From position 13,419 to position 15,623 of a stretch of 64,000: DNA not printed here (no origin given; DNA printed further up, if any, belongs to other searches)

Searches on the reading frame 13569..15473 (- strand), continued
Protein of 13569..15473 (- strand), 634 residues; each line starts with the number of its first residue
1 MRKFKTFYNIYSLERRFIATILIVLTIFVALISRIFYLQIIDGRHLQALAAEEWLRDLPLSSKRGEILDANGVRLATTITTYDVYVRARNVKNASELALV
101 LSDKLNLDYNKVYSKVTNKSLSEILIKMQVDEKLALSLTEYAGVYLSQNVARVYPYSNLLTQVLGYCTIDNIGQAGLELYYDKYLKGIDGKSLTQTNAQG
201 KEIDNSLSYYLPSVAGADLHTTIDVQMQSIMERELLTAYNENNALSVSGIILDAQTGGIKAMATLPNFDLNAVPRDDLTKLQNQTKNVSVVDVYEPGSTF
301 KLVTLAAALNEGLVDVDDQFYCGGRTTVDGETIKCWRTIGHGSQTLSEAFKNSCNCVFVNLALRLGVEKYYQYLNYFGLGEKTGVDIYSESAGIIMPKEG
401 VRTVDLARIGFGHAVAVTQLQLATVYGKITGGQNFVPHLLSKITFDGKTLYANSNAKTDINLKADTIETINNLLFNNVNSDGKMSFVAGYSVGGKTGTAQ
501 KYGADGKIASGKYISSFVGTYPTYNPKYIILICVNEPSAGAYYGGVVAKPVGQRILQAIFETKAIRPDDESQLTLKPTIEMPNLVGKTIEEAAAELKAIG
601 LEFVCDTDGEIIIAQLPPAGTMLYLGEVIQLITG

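Call 69: find_homologous_proteins(query=L057:3-1703:+, max_evalue=1e-100)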
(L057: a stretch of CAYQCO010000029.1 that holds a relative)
Query L057:3-1703:+ (567 aa): 6215 proteins with E <= 1e-100 among 8000 candidates; the best 120 are listed.
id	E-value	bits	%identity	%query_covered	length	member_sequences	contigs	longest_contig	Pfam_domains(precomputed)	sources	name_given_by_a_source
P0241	0.0e+0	1175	92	100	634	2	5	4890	PF03717.21,PF21922.2,PF03793.25,PF00905.28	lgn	-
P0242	0.0e+0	1160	91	100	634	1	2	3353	PF03717.21,PF21922.2,PF03793.25,PF00905.28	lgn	-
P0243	0.0e+0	1058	82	100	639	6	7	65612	PF03717.21,PF21922.2,PF03793.25,PF00905.28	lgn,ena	-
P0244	0.0e+0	1055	82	100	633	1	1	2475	PF03717.21,PF21922.2,PF03793.25,PF00905.28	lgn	-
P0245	0.0e+0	1035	80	100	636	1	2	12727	PF03717.21,PF21922.2,PF03793.25,PF00905.28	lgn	-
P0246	0.0e+0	1031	79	100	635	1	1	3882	PF03717.21,PF21922.2,PF03793.25,PF00905.28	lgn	-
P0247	1.6e-276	936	72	100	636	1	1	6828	PF03717.21,PF21922.2,PF03793.25,PF00905.28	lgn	-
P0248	2.0e-268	910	71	100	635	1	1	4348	PF03717.21,PF21922.2,PF03793.25,PF00905.28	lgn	-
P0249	5.1e-268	908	72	100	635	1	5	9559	PF03717.21,PF21922.2,PF03793.25,PF00905.28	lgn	-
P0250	2.5e-264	896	69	99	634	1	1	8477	PF03717.21,PF21922.2,PF03793.25,PF00905.28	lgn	-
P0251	6.3e-263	891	69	100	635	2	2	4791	PF03717.21,PF21922.2,PF03793.25,PF00905.28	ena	-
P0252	2.7e-260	883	68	100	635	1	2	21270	PF03717.21,PF21922.2,PF03793.25,PF00905.28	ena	-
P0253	9.8e-260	881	70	99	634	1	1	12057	PF03717.21,PF21922.2,PF03793.25,PF00905.28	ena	-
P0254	3.0e-259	879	68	99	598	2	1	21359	PF03717.21,PF21922.2,PF03793.25,PF00905.28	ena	-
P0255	4.1e-258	876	70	100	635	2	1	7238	PF03717.21,PF21922.2,PF03793.25,PF00905.28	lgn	-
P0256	5.7e-257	872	68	100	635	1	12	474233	PF03717.21,PF21922.2,PF03793.25,PF00905.28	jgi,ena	-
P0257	2.2e-255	867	67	100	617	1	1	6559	PF03717.21,PF21922.2,PF03793.25,PF00905.28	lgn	-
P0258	4.3e-255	866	66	100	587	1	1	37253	PF03717.21,PF21922.2,PF03793.25,PF00905.28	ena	-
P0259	4.8e-255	865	68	100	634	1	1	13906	PF03717.21,PF21922.2,PF03793.25,PF00905.28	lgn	-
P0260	1.5e-254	864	67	100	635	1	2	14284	PF03717.21,PF21922.2,PF03793.25,PF00905.28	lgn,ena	-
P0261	2.9e-253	860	67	99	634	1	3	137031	PF03717.21,PF21922.2,PF03793.25,PF00905.28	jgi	-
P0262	8.7e-251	851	65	99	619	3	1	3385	PF03717.21,PF21922.2,PF03793.25,PF00905.28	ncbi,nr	ncbi:MAG: PASTA domain-containing protein [Clostridia bacterium]|nr:PASTA domain-containing protein 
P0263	7.0e-247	838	66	99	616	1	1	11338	PF03717.21,PF21922.2,PF03793.25,PF00905.28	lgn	-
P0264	3.8e-242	823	64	100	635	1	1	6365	PF03717.21,PF21922.2,PF03793.25,PF00905.28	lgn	-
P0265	7.4e-239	812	64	99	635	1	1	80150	PF03717.21,PF21922.2,PF03793.25,PF00905.28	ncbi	-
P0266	7.6e-236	802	63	100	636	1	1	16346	PF03717.21,PF21922.2,PF03793.25,PF00905.28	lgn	-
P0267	4.6e-233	793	62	99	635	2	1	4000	PF03717.21,PF21922.2,PF03793.25,PF00905.28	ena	-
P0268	4.8e-232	790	63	99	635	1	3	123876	PF03717.21,PF21922.2,PF03793.25,PF00905.28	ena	-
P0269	5.3e-232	789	63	100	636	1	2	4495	PF03717.21,PF21922.2,PF03793.25,PF00905.28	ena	-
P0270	9.3e-232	789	62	99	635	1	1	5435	PF03717.21,PF21922.2,PF03793.25,PF00905.28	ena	-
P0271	2.2e-231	787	62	100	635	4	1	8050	PF03717.21,PF21922.2,PF03793.25,PF00905.28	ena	-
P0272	2.5e-231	787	62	99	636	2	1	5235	PF03717.21,PF21922.2,PF03793.25,PF00905.28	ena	-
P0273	9.3e-231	785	63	99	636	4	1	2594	PF03717.21,PF03793.25,PF00905.28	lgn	-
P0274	1.1e-230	785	62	99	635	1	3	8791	PF03717.21,PF21922.2,PF03793.25,PF00905.28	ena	-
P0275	2.0e-230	784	61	99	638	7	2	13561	PF03717.21,PF21922.2,PF03793.25,PF00905.28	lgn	-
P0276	5.4e-230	783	62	100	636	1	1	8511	PF03717.21,PF03793.25,PF00905.28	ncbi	-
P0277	7.8e-230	782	62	100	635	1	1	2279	PF03717.21,PF21922.2,PF03793.25,PF00905.28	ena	-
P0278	1.3e-229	781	63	99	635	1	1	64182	PF03717.21,PF21922.2,PF03793.25,PF00905.28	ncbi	-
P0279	2.2e-229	781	62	99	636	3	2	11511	PF03717.21,PF21922.2,PF03793.25,PF00905.28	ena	-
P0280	2.7e-229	780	62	100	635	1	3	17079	PF03717.21,PF21922.2,PF03793.25,PF00905.28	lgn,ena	-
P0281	4.4e-229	780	61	100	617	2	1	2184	PF03717.21,PF21922.2,PF03793.25,PF00905.28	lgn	-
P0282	1.2e-228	778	62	100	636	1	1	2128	PF03717.21,PF21922.2,PF03793.25,PF00905.28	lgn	-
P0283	1.6e-228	778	61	99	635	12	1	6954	PF03717.21,PF21922.2,PF03793.25,PF00905.28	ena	-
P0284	2.7e-228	777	62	99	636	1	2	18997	PF03717.21,PF21922.2,PF03793.25,PF00905.28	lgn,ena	-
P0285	4.2e-228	777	60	100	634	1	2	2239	PF03717.21,PF21922.2,PF03793.25,PF00905.28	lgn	-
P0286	4.5e-228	776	61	100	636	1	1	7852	PF03717.21,PF21922.2,PF03793.25,PF00905.28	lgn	-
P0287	4.7e-228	776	62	99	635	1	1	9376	PF03717.21,PF21922.2,PF03793.25,PF00905.28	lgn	-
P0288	8.0e-228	776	62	100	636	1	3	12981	PF03717.21,PF21922.2,PF03793.25,PF00905.28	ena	-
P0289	9.6e-228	775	62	99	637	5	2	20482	PF03717.21,PF21922.2,PF03793.25,PF00905.28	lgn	-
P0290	1.6e-227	775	62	100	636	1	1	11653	PF03717.21,PF21922.2,PF03793.25,PF00905.28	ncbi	-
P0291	1.9e-227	774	62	100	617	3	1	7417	PF03717.21,PF21922.2,PF03793.25,PF00905.28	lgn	-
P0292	2.3e-227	774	61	100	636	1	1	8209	PF03717.21,PF21922.2,PF03793.25,PF00905.28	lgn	-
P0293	4.3e-227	773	62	99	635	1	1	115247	PF03717.21,PF21922.2,PF03793.25,PF00905.28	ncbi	-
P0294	1.2e-226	772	61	99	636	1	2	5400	PF03717.21,PF21922.2,PF03793.25,PF00905.28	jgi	-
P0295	1.3e-226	772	61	100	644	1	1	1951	PF03717.21,PF03793.25,PF00905.28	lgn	-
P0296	1.4e-226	771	61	99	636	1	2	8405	PF03717.21,PF21922.2,PF03793.25,PF00905.28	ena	-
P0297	2.1e-226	771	61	100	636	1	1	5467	PF03717.21,PF21922.2,PF03793.25,PF00905.28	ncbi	-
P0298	2.4e-226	771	61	100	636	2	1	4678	PF03717.21,PF21922.2,PF03793.25,PF00905.28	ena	-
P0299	3.0e-226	770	61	99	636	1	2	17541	PF03717.21,PF21922.2,PF03793.25,PF00905.28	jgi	-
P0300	4.5e-226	770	61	100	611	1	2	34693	PF03717.21,PF03793.25,PF00905.28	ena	-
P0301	4.7e-226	770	61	100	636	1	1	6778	PF03717.21,PF21922.2,PF03793.25,PF00905.28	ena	-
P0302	6.4e-226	769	61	99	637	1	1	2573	PF03717.21,PF21922.2,PF03793.25,PF00905.28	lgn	-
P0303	1.5e-225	768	62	99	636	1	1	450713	PF03717.21,PF03793.25,PF00905.28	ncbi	-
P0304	1.6e-225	768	62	100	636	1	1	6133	PF03717.21,PF21922.2,PF03793.25,PF00905.28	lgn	-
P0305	7.1e-225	766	62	100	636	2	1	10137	PF03717.21,PF21922.2,PF03793.25,PF00905.28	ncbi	-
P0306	1.1e-224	765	61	99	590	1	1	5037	PF03717.21,PF21922.2,PF03793.25,PF00905.28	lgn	-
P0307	1.6e-224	765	62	99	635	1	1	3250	PF03717.21,PF21922.2,PF03793.25,PF00905.28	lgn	-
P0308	1.7e-224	765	62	99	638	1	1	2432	PF03717.21,PF21922.2,PF03793.25,PF00905.28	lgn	-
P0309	2.2e-224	764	61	99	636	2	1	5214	PF03717.21,PF21922.2,PF03793.25,PF00905.28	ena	-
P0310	2.3e-224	764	61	99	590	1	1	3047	PF03717.21,PF21922.2,PF03793.25,PF00905.28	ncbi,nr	ncbi:MAG: PASTA domain-containing protein [Clostridia bacterium]|nr:PASTA domain-containing protein 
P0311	3.0e-224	764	61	99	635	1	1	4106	PF03717.21,PF21922.2,PF03793.25,PF00905.28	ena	-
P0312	7.5e-224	762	61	99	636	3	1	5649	PF03717.21,PF21922.2,PF03793.25,PF00905.28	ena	-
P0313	2.3e-223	761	60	100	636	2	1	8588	PF03717.21,PF21922.2,PF03793.25,PF00905.28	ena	-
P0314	5.4e-223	760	60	99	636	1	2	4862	PF03717.21,PF03793.25,PF00905.28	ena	-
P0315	1.4e-222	758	61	100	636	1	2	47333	PF03717.21,PF21922.2,PF03793.25,PF00905.28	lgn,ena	-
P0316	2.3e-222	758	61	99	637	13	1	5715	PF03717.21,PF03793.25,PF00905.28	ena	-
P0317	3.4e-222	757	60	100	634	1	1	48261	PF03717.21,PF21922.2,PF03793.25,PF00905.28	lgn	-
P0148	5.2e-222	756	61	99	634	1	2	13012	PF03717.21,PF03793.25,PF00905.28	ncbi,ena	-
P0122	5.5e-222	756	61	99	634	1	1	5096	PF03717.21,PF03793.25,PF00905.28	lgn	-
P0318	1.4e-221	755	61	99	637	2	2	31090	PF03717.21,PF03793.25,PF00905.28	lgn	-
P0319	1.1e-220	752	60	100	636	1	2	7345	PF03717.21,PF21922.2,PF03793.25,PF00905.28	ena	-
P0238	3.1e-220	751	60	100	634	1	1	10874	PF03717.21,PF03793.25,PF00905.28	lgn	-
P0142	7.2e-220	749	60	99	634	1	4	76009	PF03717.21,PF03793.25,PF00905.28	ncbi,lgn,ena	-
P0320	7.8e-220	749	61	99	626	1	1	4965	PF03717.21,PF21922.2,PF00905.28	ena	-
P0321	2.7e-219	747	59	100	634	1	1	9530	PF03717.21,PF03793.25,PF00905.28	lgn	-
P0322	3.8e-219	747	59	99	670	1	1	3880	PF03717.21,PF03793.25,PF00905.28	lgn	-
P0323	4.9e-219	747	62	97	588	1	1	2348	PF03717.21,PF21922.2,PF03793.25,PF00905.28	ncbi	ncbi:MAG: penicillin-binding transpeptidase domain-containing protein, partial [Clostridia bacterium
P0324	5.0e-219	747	60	99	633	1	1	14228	PF03717.21,PF21922.2,PF03793.25,PF00905.28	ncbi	-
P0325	1.7e-217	742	59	99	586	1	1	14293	PF03717.21,PF21922.2,PF00905.28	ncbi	-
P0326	2.1e-217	741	60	99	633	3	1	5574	PF03717.21,PF03793.25,PF00905.28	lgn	-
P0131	3.2e-217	741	59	99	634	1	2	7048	PF03717.21,PF03793.25,PF00905.28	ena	-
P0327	3.4e-217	741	59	99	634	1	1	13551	PF03717.21,PF03793.25,PF00905.28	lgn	-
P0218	3.5e-217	740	58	99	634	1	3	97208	PF03717.21,PF03793.25,PF00905.28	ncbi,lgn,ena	-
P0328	3.5e-217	740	59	100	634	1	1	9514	PF03717.21,PF03793.25,PF00905.28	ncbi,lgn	ncbi:MAG: penicillin-binding transpeptidase domain-containing protein [Clostridia bacterium]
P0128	5.1e-217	740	59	99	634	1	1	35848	PF03717.21,PF03793.25,PF00905.28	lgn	-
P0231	5.2e-217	740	59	100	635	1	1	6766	PF03717.21,PF03793.25,PF00905.28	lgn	-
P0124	5.4e-217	740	59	99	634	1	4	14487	PF03717.21,PF03793.25,PF00905.28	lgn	-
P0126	5.5e-217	740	59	99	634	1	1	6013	PF03717.21,PF03793.25,PF00905.28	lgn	-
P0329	6.8e-217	740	59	100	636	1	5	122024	PF03717.21,PF03793.25,PF00905.28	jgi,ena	-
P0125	8.4e-217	739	59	99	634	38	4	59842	PF03717.21,PF03793.25,PF00905.28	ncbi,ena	-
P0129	9.3e-217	739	59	99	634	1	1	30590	PF03717.21,PF03793.25,PF00905.28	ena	-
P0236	2.5e-216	738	59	99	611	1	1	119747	PF03717.21,PF03793.25,PF00905.28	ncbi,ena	-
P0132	2.6e-216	738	59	99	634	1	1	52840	PF03717.21,PF03793.25,PF00905.28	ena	-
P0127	2.8e-216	737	59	99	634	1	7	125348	PF03717.21,PF03793.25,PF00905.28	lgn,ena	-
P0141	5.8e-216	736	58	99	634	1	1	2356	PF03717.21,PF03793.25,PF00905.28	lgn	-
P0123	1.1e-215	736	59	99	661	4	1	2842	PF03717.21,PF03793.25,PF00905.28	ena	-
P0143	1.1e-215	736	58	99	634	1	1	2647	PF03717.21,PF03793.25,PF00905.28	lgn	-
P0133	2.5e-215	734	58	99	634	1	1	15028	PF03717.21,PF03793.25,PF00905.28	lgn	-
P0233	2.6e-215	734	58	100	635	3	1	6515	PF03717.21,PF03793.25,PF00905.28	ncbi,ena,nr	ncbi:MAG: PASTA domain-containing protein [Clostridia bacterium]|nr:PASTA domain-containing protein 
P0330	2.6e-215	734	59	100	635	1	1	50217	PF03717.21,PF03793.25,PF00905.28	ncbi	-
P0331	3.1e-215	734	59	99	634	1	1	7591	PF03717.21,PF03793.25,PF00905.28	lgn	-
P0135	3.4e-215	734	58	99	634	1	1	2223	PF03717.21,PF03793.25,PF00905.28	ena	-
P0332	3.4e-215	734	58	99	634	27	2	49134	PF03717.21,PF21922.2,PF03793.25,PF00905.28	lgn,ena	-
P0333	4.0e-215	734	59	100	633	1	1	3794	PF03717.21,PF03793.25,PF00905.28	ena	-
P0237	5.9e-215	733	58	99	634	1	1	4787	PF03717.21,PF03793.25,PF00905.28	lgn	-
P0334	6.4e-215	733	60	100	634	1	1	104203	PF03717.21,PF03793.25,PF00905.28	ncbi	-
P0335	7.2e-215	733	58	100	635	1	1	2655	PF03717.21,PF03793.25,PF00905.28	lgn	-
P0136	1.3e-214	732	58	99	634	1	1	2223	PF03717.21,PF03793.25,PF00905.28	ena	-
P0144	2.3e-214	731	58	99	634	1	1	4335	PF03717.21,PF03793.25,PF00905.28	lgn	-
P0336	3.2e-214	731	58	99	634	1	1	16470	PF03717.21,PF03793.25,PF00905.28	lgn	-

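Call 70: find_encoding_contigs(protein=P0241, flank=3000, max_places=5)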
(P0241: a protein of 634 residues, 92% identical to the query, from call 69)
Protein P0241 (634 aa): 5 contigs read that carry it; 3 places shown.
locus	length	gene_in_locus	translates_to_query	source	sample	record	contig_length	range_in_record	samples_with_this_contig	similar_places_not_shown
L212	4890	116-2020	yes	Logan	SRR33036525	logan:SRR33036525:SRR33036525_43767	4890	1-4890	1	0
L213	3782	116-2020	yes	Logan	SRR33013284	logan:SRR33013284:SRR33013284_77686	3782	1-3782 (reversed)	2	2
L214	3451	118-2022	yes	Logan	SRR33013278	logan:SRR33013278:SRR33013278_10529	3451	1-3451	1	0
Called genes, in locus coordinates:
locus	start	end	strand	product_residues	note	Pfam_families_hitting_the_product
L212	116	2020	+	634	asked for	PF03717:PBP_dimer, PF21922:PBP_dimer_2 (faint), PF00905:Transpeptidase, PF03793:PASTA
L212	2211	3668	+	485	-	PF08245:Mur_ligase_M, PF02875:Mur_ligase_C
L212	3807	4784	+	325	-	PF00953:Glycos_transf_4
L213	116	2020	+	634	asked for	PF03717:PBP_dimer, PF21922:PBP_dimer_2 (faint), PF00905:Transpeptidase, PF03793:PASTA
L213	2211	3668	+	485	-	PF08245:Mur_ligase_M, PF02875:Mur_ligase_C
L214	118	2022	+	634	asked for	PF03717:PBP_dimer, PF21922:PBP_dimer_2 (faint), PF00905:Transpeptidase, PF03793:PASTA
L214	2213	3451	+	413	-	?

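Call 71: find_encoding_contigs(protein=P0243, flank=8000, max_places=4)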
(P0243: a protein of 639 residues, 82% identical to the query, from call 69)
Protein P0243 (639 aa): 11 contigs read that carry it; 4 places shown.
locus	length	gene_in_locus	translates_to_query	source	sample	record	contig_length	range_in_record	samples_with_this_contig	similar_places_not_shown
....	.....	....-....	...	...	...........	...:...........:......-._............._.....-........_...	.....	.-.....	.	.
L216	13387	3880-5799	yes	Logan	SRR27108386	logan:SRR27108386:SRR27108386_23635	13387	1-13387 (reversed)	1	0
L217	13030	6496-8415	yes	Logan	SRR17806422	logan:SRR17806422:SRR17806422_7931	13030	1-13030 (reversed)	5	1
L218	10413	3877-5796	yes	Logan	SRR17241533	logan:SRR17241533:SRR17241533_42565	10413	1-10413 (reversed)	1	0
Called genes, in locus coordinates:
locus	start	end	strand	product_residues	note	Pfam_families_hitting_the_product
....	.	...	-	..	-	?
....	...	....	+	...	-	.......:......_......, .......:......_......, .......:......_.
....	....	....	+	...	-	-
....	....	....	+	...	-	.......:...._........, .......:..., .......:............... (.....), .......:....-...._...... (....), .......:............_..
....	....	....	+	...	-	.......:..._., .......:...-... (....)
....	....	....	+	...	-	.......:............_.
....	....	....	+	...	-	-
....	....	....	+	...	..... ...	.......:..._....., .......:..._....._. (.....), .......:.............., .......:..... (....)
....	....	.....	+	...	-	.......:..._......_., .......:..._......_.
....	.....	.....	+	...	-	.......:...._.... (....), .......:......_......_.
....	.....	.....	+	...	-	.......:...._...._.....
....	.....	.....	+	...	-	-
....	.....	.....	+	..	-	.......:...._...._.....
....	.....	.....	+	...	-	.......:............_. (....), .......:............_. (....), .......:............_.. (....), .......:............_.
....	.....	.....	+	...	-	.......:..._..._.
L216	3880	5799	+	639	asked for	PF03717:PBP_dimer, PF21922:PBP_dimer_2 (faint), PF00905:Transpeptidase, PF03793:PASTA (weak)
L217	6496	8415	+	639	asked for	PF03717:PBP_dimer, PF21922:PBP_dimer_2 (faint), PF00905:Transpeptidase, PF03793:PASTA (weak)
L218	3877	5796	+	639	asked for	PF03717:PBP_dimer, PF21922:PBP_dimer_2 (faint), PF00905:Transpeptidase, PF03793:PASTA (weak)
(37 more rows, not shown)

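Call 72: find_encoding_contigs(protein=P0245, flank=6000, max_places=3)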
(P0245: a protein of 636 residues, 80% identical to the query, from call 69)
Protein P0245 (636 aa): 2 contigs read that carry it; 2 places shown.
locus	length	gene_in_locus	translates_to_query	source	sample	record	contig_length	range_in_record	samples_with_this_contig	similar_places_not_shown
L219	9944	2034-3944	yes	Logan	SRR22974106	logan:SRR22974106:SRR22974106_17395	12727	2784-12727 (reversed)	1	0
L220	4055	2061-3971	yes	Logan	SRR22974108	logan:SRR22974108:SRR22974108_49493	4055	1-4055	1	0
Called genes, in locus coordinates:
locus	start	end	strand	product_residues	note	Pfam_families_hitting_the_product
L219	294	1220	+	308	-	PF01795:Methyltransf_5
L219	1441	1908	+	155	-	-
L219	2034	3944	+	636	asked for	PF03717:PBP_dimer, PF21922:PBP_dimer_2 (faint), PF00905:Transpeptidase, PF03793:PASTA (weak)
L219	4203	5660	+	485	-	PF08245:Mur_ligase_M, PF02875:Mur_ligase_C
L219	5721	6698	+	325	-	PF10555:MraY_sig1 (weak), PF00953:Glycos_transf_4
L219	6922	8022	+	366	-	PF01098:FTSW_RODA_SPOVE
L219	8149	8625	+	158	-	PF00293:NUDIX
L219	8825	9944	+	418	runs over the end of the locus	PF00275:EPSP_synthase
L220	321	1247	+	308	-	PF01795:Methyltransf_5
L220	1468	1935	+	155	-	-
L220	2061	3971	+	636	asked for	PF03717:PBP_dimer, PF21922:PBP_dimer_2 (faint), PF00905:Transpeptidase, PF03793:PASTA (weak)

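Call 103: find_encoding_contigs(protein=P0242, flank=3000, max_places=4)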
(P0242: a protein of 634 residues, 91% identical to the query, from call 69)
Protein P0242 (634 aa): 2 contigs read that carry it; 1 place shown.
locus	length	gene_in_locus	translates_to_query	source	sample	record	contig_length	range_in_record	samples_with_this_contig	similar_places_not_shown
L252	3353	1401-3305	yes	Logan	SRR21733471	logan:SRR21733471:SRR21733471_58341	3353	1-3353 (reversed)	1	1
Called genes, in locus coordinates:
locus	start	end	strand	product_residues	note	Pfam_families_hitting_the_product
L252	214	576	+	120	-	-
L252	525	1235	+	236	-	PF13306:LRR_5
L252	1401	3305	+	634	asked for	PF03717:PBP_dimer, PF21922:PBP_dimer_2 (faint), PF00905:Transpeptidase, PF03793:PASTA (weak)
